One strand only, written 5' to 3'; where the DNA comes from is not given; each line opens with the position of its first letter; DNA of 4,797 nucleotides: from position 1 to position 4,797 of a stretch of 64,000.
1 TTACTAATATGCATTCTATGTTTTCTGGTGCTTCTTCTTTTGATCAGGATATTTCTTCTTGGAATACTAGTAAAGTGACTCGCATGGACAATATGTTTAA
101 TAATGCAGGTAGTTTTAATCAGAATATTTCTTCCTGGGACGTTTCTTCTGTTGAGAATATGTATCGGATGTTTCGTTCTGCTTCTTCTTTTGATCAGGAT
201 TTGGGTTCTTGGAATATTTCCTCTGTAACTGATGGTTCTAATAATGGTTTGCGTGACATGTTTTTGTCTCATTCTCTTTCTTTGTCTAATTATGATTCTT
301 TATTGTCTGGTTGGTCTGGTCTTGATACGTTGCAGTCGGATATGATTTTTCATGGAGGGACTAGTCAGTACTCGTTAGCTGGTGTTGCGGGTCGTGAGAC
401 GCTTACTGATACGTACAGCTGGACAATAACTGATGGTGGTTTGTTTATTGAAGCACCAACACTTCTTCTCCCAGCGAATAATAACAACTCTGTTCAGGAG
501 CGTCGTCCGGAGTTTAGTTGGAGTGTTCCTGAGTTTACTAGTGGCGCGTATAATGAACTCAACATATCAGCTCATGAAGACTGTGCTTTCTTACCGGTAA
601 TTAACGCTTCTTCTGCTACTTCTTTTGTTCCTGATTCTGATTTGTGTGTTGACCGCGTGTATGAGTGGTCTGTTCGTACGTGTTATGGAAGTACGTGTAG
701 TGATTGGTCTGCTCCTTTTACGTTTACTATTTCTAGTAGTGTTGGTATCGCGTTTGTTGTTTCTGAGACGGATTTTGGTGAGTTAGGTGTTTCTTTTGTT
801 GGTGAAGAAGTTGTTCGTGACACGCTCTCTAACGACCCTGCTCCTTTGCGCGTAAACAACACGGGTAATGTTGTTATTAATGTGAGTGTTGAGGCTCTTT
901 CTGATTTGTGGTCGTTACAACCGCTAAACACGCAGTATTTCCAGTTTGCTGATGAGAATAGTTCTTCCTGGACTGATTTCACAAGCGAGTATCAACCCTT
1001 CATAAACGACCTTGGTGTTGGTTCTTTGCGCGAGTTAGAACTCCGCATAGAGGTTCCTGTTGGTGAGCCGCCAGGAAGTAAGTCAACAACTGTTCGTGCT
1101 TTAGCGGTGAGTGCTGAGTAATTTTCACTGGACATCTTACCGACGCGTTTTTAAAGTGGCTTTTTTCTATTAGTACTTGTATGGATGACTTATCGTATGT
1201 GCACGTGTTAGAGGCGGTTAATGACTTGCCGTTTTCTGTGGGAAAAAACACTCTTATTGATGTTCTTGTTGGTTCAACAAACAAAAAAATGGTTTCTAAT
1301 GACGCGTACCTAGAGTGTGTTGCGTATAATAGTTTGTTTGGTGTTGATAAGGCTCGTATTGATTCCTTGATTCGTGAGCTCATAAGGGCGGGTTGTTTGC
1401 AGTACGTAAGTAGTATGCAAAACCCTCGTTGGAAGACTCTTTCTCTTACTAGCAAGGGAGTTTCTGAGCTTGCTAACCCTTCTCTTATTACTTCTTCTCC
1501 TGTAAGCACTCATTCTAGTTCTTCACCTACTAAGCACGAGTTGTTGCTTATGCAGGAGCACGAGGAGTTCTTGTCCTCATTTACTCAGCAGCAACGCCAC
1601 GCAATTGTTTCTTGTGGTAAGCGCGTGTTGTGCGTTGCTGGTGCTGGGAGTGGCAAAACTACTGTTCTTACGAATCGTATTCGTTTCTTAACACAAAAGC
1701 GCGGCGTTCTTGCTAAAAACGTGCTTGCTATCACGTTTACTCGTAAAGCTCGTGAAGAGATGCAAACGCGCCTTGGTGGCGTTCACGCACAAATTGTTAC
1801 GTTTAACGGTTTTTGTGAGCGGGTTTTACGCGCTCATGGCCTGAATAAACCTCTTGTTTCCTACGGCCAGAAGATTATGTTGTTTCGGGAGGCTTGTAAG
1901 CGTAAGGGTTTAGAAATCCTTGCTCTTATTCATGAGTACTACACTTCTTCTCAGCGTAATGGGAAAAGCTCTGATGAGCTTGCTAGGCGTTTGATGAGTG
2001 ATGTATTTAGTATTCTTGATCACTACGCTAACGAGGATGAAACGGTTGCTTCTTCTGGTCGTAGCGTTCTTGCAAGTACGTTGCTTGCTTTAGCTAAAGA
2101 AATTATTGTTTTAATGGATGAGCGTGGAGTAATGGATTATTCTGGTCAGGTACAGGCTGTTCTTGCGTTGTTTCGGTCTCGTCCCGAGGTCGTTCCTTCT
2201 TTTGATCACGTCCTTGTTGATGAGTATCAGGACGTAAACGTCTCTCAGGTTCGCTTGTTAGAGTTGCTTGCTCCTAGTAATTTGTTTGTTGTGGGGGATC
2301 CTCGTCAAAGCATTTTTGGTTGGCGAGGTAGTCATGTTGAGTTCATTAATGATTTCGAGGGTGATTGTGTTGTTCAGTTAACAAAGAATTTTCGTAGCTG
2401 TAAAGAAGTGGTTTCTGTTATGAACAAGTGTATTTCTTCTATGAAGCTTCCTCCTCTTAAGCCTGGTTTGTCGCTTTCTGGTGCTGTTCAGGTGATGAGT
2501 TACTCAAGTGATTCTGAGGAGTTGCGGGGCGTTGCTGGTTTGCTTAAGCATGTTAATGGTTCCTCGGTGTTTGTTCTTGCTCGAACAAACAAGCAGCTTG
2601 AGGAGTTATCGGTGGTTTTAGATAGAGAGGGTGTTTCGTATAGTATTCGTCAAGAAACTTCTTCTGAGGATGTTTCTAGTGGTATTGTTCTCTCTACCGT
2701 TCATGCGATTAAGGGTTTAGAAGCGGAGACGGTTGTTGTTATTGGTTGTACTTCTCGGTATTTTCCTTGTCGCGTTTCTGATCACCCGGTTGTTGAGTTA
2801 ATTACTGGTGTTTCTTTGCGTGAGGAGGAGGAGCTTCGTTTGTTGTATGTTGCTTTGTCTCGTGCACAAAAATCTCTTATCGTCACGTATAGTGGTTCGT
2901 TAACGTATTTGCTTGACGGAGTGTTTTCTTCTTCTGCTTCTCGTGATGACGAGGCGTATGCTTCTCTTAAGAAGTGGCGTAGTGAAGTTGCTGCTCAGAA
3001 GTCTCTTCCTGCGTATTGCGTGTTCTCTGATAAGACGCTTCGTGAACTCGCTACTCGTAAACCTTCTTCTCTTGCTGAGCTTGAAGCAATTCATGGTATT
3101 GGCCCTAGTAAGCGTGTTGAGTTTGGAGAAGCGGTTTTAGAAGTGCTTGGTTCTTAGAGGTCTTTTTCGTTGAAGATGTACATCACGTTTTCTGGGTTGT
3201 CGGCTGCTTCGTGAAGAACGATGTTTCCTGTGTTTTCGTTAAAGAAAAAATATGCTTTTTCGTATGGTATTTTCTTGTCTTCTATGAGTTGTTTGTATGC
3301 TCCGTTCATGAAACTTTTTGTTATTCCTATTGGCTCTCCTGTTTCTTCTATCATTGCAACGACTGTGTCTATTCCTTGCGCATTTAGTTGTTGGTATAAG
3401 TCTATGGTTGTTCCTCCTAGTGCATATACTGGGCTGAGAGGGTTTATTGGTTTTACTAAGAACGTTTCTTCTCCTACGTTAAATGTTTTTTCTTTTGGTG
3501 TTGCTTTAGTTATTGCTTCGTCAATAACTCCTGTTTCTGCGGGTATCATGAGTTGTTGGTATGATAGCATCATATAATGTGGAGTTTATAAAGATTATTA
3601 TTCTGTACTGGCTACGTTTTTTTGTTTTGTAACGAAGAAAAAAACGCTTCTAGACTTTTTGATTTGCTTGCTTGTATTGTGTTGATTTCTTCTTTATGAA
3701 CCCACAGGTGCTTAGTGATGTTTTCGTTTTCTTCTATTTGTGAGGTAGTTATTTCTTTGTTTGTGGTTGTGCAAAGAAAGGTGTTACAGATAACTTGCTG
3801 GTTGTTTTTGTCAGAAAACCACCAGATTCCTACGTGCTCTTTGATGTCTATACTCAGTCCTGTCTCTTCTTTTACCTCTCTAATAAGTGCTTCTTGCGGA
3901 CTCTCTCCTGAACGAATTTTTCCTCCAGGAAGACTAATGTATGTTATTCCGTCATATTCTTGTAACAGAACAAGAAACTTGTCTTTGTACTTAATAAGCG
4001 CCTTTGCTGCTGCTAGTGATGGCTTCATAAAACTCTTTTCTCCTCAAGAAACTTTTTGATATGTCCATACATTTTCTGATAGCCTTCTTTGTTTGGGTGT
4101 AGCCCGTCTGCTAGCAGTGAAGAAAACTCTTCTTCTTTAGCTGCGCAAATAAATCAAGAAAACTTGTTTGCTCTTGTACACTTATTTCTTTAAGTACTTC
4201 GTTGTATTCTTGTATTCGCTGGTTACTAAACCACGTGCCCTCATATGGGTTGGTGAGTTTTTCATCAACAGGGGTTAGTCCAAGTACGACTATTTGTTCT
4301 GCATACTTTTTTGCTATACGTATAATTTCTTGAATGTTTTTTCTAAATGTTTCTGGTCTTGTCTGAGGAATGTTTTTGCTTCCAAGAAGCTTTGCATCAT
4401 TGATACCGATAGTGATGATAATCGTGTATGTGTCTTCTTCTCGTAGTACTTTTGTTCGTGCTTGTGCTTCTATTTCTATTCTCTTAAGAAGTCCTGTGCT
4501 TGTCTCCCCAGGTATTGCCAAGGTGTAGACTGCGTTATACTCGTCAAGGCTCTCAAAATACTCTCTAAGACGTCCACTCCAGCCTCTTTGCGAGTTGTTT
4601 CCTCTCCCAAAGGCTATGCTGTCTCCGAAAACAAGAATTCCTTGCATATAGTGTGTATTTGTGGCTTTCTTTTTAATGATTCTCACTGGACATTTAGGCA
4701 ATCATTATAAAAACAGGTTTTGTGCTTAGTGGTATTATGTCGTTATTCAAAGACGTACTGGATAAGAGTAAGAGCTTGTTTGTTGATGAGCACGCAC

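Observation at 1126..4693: Mini-ORB-like box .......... occurs three times at identical promoter geometry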

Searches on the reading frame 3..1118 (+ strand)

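Call 10: search_protein_families(library=pfam, proteins=[window:3-1118:+], max_evalue=0.01)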
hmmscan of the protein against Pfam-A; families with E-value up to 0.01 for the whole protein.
window:3-1118:+ (372 aa): 2 families
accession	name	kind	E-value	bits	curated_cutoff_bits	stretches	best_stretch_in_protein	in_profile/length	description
PF03382.20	DUF285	-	6.4e-31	107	25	1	1-79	26-104/120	Mycoplasma protein of unknown function, DUF285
PF25788.1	Ig_Rha78A_N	-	0.0052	17.5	27.4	0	161-243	12-101/105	Rha78A-like, N-terminal immunoglobulin domain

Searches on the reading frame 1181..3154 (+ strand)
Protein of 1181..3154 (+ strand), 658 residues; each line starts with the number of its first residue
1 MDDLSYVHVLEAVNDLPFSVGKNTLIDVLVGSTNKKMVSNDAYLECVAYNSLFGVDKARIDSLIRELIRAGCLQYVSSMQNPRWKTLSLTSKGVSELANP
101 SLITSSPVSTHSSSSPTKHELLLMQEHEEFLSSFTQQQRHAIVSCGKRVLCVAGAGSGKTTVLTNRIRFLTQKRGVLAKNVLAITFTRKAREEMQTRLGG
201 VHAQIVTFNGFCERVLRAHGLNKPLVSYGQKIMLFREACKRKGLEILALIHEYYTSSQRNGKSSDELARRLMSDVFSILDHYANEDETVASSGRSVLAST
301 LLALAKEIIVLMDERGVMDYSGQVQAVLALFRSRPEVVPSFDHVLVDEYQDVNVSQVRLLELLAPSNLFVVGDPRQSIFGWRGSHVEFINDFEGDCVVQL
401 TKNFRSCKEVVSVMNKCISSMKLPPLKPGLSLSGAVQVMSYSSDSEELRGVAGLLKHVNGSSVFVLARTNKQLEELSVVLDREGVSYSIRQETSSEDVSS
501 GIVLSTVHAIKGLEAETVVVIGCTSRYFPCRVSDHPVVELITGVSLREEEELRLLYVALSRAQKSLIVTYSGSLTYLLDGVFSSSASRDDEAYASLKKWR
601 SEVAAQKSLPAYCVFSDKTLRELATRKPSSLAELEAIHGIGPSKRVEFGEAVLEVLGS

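Call 10: search_protein_families(library=pfam, proteins=[window:1181-3154:+], max_evalue=0.01)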
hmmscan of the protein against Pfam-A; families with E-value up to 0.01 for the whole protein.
window:1181-3154:+ (658 aa): 9 families
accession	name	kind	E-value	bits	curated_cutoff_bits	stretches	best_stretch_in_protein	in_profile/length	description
PF00580.27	UvrD-helicase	-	1.8e-46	159.4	23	1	135-395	2-269/271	UvrD/REP helicase N-terminal domain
PF13361.12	UvrD_C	-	1e-21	78.2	25.6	2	492-571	277-348/350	UvrD-like helicase C-terminal domain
PF13245.12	AAA_19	-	2.7e-20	73.3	25.1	1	139-378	2-130/134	AAA domain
PF00570.28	HRDC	-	2.1e-19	69.6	23.8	1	591-656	3-68/68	HRDC domain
PF13538.12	UvrD_C_2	-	6.5e-09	36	27.4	1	544-568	26-51/52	UvrD-like helicase C-terminal domain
PF01443.25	Viral_helicase1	-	9.9e-09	35.8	21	0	339-380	58-100/228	Viral superfamily 1 RNA helicase core domain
PF09382.16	RQC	-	1e-08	35.4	23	1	8-103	13-103/114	RQC domain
PF13604.12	AAA_30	-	2.4e-07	31.1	27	1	136-200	4-68/191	AAA domain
PF13087.12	AAA_12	-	0.0088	16.1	27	0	460-568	109-190/195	AAA domain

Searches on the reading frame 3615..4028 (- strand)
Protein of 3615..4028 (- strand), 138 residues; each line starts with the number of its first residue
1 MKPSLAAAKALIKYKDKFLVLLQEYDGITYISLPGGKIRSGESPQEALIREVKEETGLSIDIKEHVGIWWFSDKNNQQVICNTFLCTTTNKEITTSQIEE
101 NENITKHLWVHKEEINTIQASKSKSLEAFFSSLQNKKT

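Call 10: search_protein_families(library=pfam, proteins=[window:3615-4028:-], max_evalue=0.01)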
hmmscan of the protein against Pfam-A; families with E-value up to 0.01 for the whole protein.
window:3615-4028:- (138 aa): 4 families
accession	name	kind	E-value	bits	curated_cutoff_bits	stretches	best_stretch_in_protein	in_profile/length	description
PF00293.34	NUDIX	-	9.8e-15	55.2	21.1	1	14-123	12-128/134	NUDIX domain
PF22327.2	Nudt16-like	-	8.6e-06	26.2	27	1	8-102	13-104/161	U8 snoRNA-decapping enzyme-like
PF13869.12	NUDIX_2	-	6.6e-05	22.8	27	1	14-74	55-119/188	Nucleotide hydrolase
PF14815.12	NUDIX_4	-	0.0016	18.6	35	1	32-119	28-102/113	NUDIX domain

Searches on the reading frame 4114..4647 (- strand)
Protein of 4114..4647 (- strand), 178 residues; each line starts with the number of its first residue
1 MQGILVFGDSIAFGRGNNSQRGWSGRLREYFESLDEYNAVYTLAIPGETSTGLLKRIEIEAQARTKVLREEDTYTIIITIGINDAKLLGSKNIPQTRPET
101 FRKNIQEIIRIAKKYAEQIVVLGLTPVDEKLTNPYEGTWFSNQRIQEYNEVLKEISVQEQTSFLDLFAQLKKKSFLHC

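Call 10: search_protein_families(library=pfam, proteins=[window:4114-4647:-], max_evalue=0.01)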
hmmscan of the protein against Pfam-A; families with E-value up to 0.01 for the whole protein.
window:4114-4647:- (178 aa): 3 families
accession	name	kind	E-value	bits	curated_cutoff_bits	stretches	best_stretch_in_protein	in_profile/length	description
PF13472.12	Lipase_GDSL_2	-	3.6e-22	80.1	32.9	1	6-170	1-153/178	GDSL-like Lipase/Acylhydrolase family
PF00657.28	Lipase_GDSL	-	3e-14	54.1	23.6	1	4-166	1-173/208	GDSL-like Lipase/Acylhydrolase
PF04311.20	DUF459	-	2.9e-06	27.2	27.2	1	4-171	2-154/197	Protein of unknown function (DUF459)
